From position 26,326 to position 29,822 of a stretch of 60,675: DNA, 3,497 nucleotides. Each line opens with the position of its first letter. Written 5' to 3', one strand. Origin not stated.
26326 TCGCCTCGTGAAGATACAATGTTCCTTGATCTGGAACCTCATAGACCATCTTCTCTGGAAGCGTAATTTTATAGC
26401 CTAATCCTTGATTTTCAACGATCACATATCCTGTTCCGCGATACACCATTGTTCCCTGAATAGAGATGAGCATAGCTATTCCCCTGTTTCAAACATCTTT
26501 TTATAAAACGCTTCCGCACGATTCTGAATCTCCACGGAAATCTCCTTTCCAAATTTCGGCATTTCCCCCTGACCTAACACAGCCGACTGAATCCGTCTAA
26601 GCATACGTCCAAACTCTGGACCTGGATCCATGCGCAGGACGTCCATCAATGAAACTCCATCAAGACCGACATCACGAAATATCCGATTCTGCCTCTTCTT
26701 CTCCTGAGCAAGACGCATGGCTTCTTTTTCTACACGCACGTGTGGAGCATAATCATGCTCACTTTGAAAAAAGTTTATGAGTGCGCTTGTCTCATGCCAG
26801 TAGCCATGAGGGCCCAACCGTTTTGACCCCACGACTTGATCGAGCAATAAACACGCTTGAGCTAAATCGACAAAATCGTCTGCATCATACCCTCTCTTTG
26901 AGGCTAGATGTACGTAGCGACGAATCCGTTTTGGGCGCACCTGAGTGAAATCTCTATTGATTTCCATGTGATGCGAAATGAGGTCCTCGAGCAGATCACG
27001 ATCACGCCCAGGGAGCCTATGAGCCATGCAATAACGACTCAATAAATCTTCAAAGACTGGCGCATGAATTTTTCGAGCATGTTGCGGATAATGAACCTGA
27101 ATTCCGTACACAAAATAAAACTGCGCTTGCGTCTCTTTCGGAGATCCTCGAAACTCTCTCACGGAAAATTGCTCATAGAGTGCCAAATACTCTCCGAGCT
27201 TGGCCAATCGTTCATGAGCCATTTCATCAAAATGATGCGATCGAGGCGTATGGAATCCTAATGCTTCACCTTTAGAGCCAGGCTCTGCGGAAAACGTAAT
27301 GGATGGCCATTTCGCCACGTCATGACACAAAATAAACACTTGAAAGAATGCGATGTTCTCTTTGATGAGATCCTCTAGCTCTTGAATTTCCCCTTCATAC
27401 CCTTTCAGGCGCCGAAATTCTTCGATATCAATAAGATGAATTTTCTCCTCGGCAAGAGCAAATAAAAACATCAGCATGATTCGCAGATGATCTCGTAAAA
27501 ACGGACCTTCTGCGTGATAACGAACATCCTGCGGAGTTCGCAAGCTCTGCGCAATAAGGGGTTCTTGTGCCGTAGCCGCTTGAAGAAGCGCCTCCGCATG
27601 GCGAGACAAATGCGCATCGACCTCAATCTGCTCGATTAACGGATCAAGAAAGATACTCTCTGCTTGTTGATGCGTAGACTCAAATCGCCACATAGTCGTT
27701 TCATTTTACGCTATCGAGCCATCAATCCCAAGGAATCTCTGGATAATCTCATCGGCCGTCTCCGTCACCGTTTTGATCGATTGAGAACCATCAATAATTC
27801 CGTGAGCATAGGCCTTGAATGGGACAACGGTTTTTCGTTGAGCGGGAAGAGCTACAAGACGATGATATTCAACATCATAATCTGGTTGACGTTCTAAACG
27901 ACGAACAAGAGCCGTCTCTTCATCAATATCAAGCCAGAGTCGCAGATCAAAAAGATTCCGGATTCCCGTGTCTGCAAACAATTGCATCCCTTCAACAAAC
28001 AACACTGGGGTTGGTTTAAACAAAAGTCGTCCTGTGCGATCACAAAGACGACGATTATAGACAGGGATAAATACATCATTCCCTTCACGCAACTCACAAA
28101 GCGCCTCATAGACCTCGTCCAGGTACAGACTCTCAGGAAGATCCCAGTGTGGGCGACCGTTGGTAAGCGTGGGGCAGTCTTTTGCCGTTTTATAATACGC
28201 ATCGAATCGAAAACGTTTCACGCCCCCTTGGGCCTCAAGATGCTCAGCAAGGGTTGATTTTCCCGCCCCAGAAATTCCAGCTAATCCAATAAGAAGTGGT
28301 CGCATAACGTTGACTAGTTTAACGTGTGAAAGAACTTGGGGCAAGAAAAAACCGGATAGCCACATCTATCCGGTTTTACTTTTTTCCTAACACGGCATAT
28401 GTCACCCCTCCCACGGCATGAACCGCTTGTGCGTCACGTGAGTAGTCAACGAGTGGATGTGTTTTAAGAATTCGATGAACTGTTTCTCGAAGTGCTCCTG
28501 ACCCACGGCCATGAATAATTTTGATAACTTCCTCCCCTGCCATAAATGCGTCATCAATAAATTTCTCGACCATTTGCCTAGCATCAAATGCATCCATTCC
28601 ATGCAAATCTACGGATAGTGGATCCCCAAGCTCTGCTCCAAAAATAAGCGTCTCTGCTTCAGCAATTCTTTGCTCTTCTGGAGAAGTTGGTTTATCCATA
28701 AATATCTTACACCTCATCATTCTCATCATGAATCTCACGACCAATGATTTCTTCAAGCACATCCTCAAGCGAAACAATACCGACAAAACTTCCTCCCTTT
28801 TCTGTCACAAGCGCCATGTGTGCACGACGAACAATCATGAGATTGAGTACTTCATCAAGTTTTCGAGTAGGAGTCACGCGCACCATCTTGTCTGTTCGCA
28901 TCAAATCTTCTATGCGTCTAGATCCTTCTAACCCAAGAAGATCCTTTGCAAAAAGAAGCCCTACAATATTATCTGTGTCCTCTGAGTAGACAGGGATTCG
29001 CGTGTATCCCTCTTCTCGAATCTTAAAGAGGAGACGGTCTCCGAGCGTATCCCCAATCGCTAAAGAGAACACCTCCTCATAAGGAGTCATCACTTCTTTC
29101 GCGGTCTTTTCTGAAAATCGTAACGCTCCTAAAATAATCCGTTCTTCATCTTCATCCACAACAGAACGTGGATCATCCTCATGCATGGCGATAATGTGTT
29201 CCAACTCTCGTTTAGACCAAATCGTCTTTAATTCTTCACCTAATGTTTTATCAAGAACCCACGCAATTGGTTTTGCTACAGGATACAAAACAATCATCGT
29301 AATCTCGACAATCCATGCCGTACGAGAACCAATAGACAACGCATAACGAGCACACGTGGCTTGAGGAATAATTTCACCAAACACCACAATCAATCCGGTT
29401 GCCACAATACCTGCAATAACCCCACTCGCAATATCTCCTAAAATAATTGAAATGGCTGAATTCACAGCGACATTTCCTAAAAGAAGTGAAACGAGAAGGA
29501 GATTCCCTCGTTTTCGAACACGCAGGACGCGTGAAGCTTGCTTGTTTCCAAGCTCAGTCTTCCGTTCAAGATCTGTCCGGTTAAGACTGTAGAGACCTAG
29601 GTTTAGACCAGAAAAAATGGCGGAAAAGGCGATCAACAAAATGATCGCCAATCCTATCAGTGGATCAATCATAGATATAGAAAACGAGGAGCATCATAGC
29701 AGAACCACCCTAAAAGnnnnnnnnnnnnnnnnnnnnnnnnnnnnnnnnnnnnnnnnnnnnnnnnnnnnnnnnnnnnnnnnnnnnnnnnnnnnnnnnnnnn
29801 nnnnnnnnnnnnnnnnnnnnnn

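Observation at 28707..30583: NrN-like DHH phosphoesterase next to a CNNM/CBS Mg2+-transport gene, with no CRISPR locus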

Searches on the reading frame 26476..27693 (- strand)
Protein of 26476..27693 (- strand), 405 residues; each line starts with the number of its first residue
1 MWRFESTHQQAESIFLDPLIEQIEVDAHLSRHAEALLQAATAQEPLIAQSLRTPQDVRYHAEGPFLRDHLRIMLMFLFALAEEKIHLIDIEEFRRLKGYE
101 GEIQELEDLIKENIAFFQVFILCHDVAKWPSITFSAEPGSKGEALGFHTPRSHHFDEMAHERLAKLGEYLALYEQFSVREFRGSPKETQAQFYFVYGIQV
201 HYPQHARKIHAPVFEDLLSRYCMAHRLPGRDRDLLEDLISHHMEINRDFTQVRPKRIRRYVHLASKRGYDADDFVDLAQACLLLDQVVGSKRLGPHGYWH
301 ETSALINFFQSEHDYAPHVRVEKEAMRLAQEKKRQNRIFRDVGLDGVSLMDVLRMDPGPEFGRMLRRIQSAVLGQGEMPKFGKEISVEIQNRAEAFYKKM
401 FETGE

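Call 3: search_protein_families(library=pfam, proteins=[window:26476-27693:-], max_evalue=1)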
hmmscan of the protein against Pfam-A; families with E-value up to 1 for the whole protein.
window:26476-27693:- (405 aa): 1 family
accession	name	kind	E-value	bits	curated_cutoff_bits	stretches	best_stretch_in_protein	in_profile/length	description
PF13735.12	tRNA_NucTran2_2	-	0.11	12.9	27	1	343-373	104-134/149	tRNA nucleotidyltransferase domain 2 putative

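Call 61: search_solved_structures(query=A4, max_evalue=1, show_alignments=1)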
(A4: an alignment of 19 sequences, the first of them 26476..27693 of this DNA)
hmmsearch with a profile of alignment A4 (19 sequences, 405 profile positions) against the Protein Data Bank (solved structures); distinct sequences matched with E-value up to 1: 1.
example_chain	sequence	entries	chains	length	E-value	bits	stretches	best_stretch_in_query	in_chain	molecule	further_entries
8e73_AC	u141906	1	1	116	0.86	11.8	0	214-279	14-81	NDUAB1-beta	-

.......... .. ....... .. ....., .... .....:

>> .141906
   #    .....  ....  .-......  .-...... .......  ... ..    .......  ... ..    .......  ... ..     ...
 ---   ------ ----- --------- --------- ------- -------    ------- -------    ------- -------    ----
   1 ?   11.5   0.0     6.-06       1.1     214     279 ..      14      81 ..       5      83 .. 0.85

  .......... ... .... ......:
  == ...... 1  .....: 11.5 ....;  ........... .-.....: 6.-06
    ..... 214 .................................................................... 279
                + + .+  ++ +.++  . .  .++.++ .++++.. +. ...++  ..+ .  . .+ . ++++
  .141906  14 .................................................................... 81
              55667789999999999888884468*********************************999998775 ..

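Call 63: search_protein_families(library=pfam, alignment_id=A4, max_evalue=0.1)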
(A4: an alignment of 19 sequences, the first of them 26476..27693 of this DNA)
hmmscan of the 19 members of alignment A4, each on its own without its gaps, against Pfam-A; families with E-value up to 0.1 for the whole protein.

A. member 1, window:26476-27693:- (405 aa): 0 families

B. families by the number of members that match (of 19 scanned): 5 families
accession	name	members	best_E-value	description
PF13735.12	tRNA_NucTran2_2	7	0.00091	tRNA nucleotidyltransferase domain 2 putative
PF05637.18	Glyco_transf_34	4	0.011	galactosyl transferase GMA12/MNN10 family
PF01966.28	HD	1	0.037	HD domain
PF21076.3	GDH_ACT2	1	0.052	Glutamate dehydrogenase, ACT2 domain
PF21170.4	FAN1_TPR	1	0.055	Fanconi-associated nuclease 1, TPR domain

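Call 69: predict_structure(alignment_id=A4)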
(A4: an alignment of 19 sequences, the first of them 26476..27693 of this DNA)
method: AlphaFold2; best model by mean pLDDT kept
length: 405 residues; sequences in the alignment: 19
mean_pLDDT: 90.7   pTM: 0.81
mean pLDDT of the five models: 90.7, 90.2, 89.2, 89.1, 88.9
residues with pLDDT >= 90: 307; 70-90: 77; 50-70: 8; < 50: 13
segments of 3 or more residues with pLDDT < 50: 1-10, 403-405
pLDDT, mean of each block of 10 residues (from residue 1): 37 88 97 97 94 96 97 98 92 88 93 97 95 94 92 69 93 93 91 95 93 96 96 98 96 96 95 96 97 91 96 87 82 87 90 91 92 88 92 89 54
secondary structure, 60 per line:
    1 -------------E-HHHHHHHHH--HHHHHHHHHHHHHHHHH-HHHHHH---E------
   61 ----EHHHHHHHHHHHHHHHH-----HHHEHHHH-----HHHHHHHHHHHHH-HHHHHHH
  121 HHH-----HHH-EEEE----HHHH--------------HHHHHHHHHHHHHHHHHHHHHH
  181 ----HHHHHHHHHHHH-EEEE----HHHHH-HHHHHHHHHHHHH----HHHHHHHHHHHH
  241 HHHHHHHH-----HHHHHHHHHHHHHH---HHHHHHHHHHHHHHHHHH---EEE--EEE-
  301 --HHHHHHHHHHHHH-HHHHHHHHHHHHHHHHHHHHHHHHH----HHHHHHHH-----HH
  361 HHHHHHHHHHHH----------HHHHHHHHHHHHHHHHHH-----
elements in order: H16-24 H27-43 H45-50 H66-81 H91-94 H100-112 H114-123 E133-136 H141-144 H159-180 H185-196 E198-201 H206-210 H212-224 H229-248 H254-267 H271-288 E292-294 E297-299 H303-315 H317-341 H346-353 H359-372 H383-400

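Call 73: fold_search(model_id=the predicted structure, library=pdb)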
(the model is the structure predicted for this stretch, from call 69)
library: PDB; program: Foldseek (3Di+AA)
matches with E <= 10: 164; with E <= 0.001: 0
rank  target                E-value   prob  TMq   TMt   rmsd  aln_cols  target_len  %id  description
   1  3wfo_B                9.8e-02  0.66  0.21  0.20  20.7       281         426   15  tRNA processing enzyme (apo form 1) (released 2014-01-01)
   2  3wfo_C                1.5e-01  0.54  0.20  0.19  19.8       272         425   13  tRNA processing enzyme (apo form 1) (released 2014-01-01)
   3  3wfp_C                1.6e-01  0.60  0.21  0.20  19.8       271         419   14  tRNA processing enzyme (apo form 2) (released 2014-01-01)
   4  3wfp_E                1.8e-01  0.57  0.21  0.21  20.4       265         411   15  tRNA processing enzyme (apo form 2) (released 2014-01-01)
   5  3wfp_B                1.8e-01  0.57  0.21  0.19  21.8       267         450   13  tRNA processing enzyme (apo form 2) (released 2014-01-01)
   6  1tj7_B                2.3e-01  0.11  0.13  0.12  21.8       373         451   13  Structure determination and refinement at 2.44 A resolution of Argininosuccinate lyase from E. coli (released 2004-10-26)
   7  6vjm_A                3.0e-01  0.12  0.13  0.09  19.8       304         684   10  Human metabotropic GABA(B) receptor in its apo state (released 2020-06-10)
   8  3wfq_F                3.1e-01  0.44  0.20  0.19  20.3       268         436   16  tRNA processing enzyme complex 1 (released 2014-01-01)
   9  3wfo_A                3.5e-01  0.41  0.21  0.20  20.5       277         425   13  tRNA processing enzyme (apo form 1) (released 2014-01-01)
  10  7c7s_A                3.5e-01  0.11  0.12  0.08  21.4       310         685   12  Cryo-EM structure of the CGP54626-bound human GABA(B) receptor in inactive state. (released 2020-07-01)
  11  3wfr_F                3.9e-01  0.44  0.20  0.19  19.7       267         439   12  tRNA processing enzyme complex 2 (released 2014-01-01)
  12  3wfp_A                3.9e-01  0.38  0.20  0.18  20.6       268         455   12  tRNA processing enzyme (apo form 2) (released 2014-01-01)
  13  3wfq_G                4.2e-01  0.35  0.20  0.19  20.3       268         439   16  tRNA processing enzyme complex 1 (released 2014-01-01)
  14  3wfr_G                4.2e-01  0.33  0.20  0.18  20.4       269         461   14  tRNA processing enzyme complex 2 (released 2014-01-01)
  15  3wfr_E                4.8e-01  0.25  0.18  0.17  19.7       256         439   16  tRNA processing enzyme complex 2 (released 2014-01-01)
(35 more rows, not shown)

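Call 78: find_homologous_proteins(query=A4, max_evalue=0.001)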
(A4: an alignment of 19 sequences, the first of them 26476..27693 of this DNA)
Query A4 (19 sequences) (405 aa, profile of the alignment): 147 proteins with E <= 0.001 among 8000 candidates; the best 120 are listed.
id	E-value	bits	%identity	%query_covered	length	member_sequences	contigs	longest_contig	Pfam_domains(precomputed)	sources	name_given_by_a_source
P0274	1.5e-202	691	63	100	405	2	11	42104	-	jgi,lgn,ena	-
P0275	1.5e-196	671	58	100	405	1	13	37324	-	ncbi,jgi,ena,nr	ncbi:hypothetical protein HOI18_01325 [Candidatus Uhrbacteria bacterium]|jgi:hypothetical protein|nr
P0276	4.4e-195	667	56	100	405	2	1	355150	-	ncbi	-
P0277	1.4e-194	665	100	100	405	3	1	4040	-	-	-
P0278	3.3e-194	664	70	100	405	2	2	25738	-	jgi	jgi:hypothetical protein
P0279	1.2e-193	662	63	100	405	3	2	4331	-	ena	-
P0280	2.0e-193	661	60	100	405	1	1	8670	-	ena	-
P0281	1.1e-192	659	63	100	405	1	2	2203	-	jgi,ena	-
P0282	9.5e-192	656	61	100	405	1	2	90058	-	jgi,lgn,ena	jgi:hypothetical protein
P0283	1.3e-191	655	73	100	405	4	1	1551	-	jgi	-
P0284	7.3e-191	653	58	100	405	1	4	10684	-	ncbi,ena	-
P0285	2.7e-190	651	59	100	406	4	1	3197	-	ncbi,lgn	-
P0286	4.8e-190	650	55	100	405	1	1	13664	-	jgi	jgi:hypothetical protein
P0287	9.4e-190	649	70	100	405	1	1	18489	-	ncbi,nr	ncbi:hypothetical protein HY630_00165 [Candidatus Uhrbacteria bacterium]|nr:hypothetical protein [Ca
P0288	1.4e-189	648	67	100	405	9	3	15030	-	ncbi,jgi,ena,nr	ncbi:MAG TPA: hypothetical protein VJB64_02205 [Patescibacteria group bacterium]|nr:hypothetical pro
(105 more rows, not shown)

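Call 95: search_protein_families(library=padloc, proteins=[window:26476-27693:-], max_evalue=0.1)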
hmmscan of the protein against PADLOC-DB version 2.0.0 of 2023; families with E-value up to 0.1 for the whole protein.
window:26476-27693:- (405 aa): 1 family
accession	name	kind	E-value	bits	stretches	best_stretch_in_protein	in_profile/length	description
PDLC00203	HamC2|HamC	-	0.022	13.3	0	213-247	23-57/99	DUF3223 domain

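Call 96: search_protein_families(library=ncbifam, proteins=[window:26476-27693:-], max_evalue=0.01)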
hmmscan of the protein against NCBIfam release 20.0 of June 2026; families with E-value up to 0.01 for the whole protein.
window:26476-27693:- (405 aa): 0 families

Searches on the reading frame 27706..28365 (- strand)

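Call 3: search_protein_families(library=pfam, proteins=[window:27706-28365:-], max_evalue=1)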
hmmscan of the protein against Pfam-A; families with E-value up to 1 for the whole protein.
window:27706-28365:- (219 aa): 16 families
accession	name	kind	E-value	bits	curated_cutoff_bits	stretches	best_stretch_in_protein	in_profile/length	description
PF00485.24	PRK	-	2e-17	64.1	22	1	25-160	1-150/196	Phosphoribulokinase / Uridine kinase family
PF13238.12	AAA_18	-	5.8e-05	24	29.4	1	26-158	1-110/128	AAA domain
PF13671.12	AAA_33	-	0.0009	20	27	1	25-63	1-39/143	AAA domain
PF13401.12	AAA_22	-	0.0034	18.1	27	1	26-153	8-115/130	AAA domain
PF03193.22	RsgA_GTPase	-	0.021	15.1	30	1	16-46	99-129/174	RsgA GTPase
PF13191.12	AAA_16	-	0.028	15.4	32.6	1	22-152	23-151/167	AAA ATPase domain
PF06414.18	Zeta_toxin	-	0.029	14.2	22.3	1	21-47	14-40/199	Zeta toxin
PF01121.26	CoaE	-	0.045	13.9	27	1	25-50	2-26/180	Dephospho-CoA kinase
PF13207.12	AAA_17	-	0.068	13.9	27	0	30-46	2-18/136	AAA domain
PF00005.33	ABC_tran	-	0.072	14.1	25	1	25-44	13-32/137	ABC transporter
PF03308.22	MeaB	-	0.074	12.5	23.1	1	22-44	32-54/273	Methylmalonyl Co-A mutase-associated GTPase MeaB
PF13521.12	AAA_28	-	0.077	13.7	27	1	28-49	4-25/164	AAA domain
PF01583.26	APS_kinase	-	0.13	12.8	21.1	1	24-46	3-25/152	Adenylylsulphate kinase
PF00931.28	NB-ARC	-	0.17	11.5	23.5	1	21-57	16-52/248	NB-ARC domain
PF06309.17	Torsin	-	0.18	12.3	27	1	8-43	38-73/127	Torsin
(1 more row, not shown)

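Call 95: search_protein_families(library=padloc, proteins=[window:27706-28365:-], max_evalue=0.1)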
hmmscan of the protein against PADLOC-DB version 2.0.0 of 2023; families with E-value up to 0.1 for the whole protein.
window:27706-28365:- (219 aa): 0 families

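Call 96: search_protein_families(library=ncbifam, proteins=[window:27706-28365:-], max_evalue=0.01)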
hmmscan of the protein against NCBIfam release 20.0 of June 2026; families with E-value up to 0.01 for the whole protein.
window:27706-28365:- (219 aa): 11 families
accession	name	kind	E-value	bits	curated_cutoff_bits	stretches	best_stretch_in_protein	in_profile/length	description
NF004018.0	PRK05480.1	equivalog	3.1e-23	82.3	180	1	21-161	4-148/210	uridine kinase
TIGR00235.1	udk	equivalog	9.9e-23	80.9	220.3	1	24-208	7-202/207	uridine kinase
NF005655.0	PRK07429.1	subfamily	2.7e-16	59.6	236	1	20-159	5-145/326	phosphoribulokinase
NF006746.0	PRK09270.1-5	subfamily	7.2e-08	31.6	250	1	22-166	20-175/210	nucleoside/nucleotide kinase family protein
NF006743.0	PRK09270.1-2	equivalog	9.3e-08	31.4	227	1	17-162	22-178/217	nucleoside/nucleotide kinase family protein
NF006744.0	PRK09270.1-3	equivalog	1.6e-06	27.8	281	1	91-158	96-169/213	nucleoside/nucleotide kinase family protein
NF005115.0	PRK06547.1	equivalog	1.9e-06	27.4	173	0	22-58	14-51/172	hypothetical protein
NF006085.0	PRK08233.1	equivalog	0.00013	21.8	198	1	21-53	3-35/184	hypothetical protein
NF006742.0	PRK09270.1-1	equivalog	0.0005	19.4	402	1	10-133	30-158/237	nucleoside/nucleotide kinase family protein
NF005807.0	PRK07667.1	equivalog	0.0024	17.5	221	0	18-159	13-159/193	kinase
NF004861.0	PRK06217.1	equivalog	0.008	15.6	203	0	27-66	5-44/183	hypothetical protein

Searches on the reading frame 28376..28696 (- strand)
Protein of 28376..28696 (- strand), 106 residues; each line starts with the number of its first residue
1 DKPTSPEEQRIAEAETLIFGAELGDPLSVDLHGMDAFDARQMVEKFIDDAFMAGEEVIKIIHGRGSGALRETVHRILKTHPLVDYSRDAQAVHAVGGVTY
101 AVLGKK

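Call 95: search_protein_families(library=padloc, proteins=[window:28376-28696:-], max_evalue=0.1)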
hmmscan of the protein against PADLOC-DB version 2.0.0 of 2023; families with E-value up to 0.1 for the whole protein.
window:28376-28696:- (106 aa): 0 families

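Call 96: search_protein_families(library=ncbifam, proteins=[window:28376-28696:-], max_evalue=0.01)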
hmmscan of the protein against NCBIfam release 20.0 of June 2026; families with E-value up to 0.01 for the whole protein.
window:28376-28696:- (106 aa): 3 families
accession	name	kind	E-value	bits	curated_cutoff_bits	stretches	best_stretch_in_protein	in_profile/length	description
TIGR01069.2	mutS2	equivalog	5.5e-20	71.3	400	1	27-101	714-788/790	endonuclease MutS2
NF003432.0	PRK04946.1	equivalog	4e-06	26.8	128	1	27-84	96-153/181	endonuclease SmrB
NF033154.1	endonuc_SmrA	equivalog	7.8e-06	25.8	180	1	28-105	91-174/189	DNA endonuclease SmrA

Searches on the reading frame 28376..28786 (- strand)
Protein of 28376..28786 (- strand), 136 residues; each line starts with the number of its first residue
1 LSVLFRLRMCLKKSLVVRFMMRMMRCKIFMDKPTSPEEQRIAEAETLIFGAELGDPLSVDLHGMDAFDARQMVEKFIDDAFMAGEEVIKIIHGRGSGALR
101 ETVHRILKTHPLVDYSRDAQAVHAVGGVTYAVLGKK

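Call 3: search_protein_families(library=pfam, proteins=[window:28376-28786:-], max_evalue=1)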
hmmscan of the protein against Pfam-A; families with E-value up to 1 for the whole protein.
window:28376-28786:- (136 aa): 1 family
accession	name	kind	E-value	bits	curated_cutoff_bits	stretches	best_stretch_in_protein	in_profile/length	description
PF01713.27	Smr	-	3.8e-21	75.5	25.7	1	59-133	1-76/77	Smr domain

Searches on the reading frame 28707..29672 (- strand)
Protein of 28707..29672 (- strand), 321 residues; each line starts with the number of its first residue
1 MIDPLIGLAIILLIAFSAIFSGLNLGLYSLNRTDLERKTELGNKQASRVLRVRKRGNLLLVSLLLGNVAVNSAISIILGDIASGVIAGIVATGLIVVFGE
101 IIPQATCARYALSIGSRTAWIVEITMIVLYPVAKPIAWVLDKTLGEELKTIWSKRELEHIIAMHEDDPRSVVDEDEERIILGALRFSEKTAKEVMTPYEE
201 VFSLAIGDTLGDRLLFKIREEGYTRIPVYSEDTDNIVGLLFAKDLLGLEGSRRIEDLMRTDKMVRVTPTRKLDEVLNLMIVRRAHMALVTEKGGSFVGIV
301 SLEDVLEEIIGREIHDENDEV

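Call 3: search_protein_families(library=pfam, proteins=[window:28707-29672:-], max_evalue=1)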
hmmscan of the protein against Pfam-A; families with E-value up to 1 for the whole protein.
window:28707-29672:- (321 aa): 2 families
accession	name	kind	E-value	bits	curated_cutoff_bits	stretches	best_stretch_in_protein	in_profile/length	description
PF01595.25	CNNM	-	5.4e-40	137.4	28.4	1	9-167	2-174/181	Cyclin M transmembrane N-terminal domain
PF00571.33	CBS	-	6.3e-13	49.3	24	2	254-310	1-56/57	CBS domain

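Call 4: search_protein_families(library=ncbifam, proteins=[window:28707-29672:-], max_evalue=1)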
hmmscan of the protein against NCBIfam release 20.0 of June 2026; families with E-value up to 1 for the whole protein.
window:28707-29672:- (321 aa): 17 families
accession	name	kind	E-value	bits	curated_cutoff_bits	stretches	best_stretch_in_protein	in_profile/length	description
TIGR03520.1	GldE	subfamily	1.3e-47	162.8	376.05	1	11-320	2-320/408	gliding motility-associated protein GldE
NF008604.1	PRK11573.1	equivalog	2e-23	83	475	1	9-311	12-327/428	hypothetical protein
NF011675.0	PRK15094.1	equivalog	8.8e-21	74.5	379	1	162-320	39-198/292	CNNM family magnesium/cobalt transport protein CorC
NF052568.1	PolamExpPaeASal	equivalog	1.9e-19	69.8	500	1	8-320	6-343/424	polyamine export protein PaeA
NF038279.1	TF_CBS_SpxR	exception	6.1e-06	25.2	600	1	189-310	188-306/427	CBS-HotDog domain-containing transcription factor SpxR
TIGR01302.1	IMP_dehydrog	equivalog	1.6e-05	24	481.5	1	219-308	107-199/450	IMP dehydrogenase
NF041630.1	CBS_CbpB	equivalog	2.3e-05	24.3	125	1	186-309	6-135/143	cyclic-di-AMP-binding protein CbpB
NF052358.1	GMPRedGuaB1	equivalog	0.00013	21.3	675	1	198-309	96-204/479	GMP reductase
NF005869.0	PRK07807.1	equivalog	0.00031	19.9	549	1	199-312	97-207/479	GuaB1 family IMP dehydrogenase-related protein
TIGR01303.1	IMP_DH_rel_1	equivalog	0.0037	16.2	562.75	1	232-306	126-199/475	GuaB1 family IMP dehydrogenase-related protein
NF053603.1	HhpR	exception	0.0046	16.2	520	1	220-310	29-118/282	CBS domain-containing high hydrostatic pressure regulator HhpR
NF008141.0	PRK10892.1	equivalog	0.014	14.7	505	1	252-307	271-324/328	arabinose-5-phosphate isomerase KdsD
NF041552.1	TF_PrdR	equivalog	0.027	12.8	795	1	252-308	6-61/577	sigma-54 dependent transcriptional regulator PrdR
TIGR00393.1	kpsF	subfamily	0.038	13.6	203.7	1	247-306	150-209/268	KpsF/GutQ family sugar-phosphate isomerase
NF011440.0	PRK14869.1-2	equivalog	0.043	12.4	746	1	254-311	69-125/541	putative manganese-dependent inorganic diphosphatase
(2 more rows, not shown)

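Call 17: search_protein_families(library=padloc, proteins=[window:28707-29672:-], max_evalue=0.1)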
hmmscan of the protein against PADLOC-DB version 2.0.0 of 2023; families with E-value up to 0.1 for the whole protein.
window:28707-29672:- (321 aa): 0 families
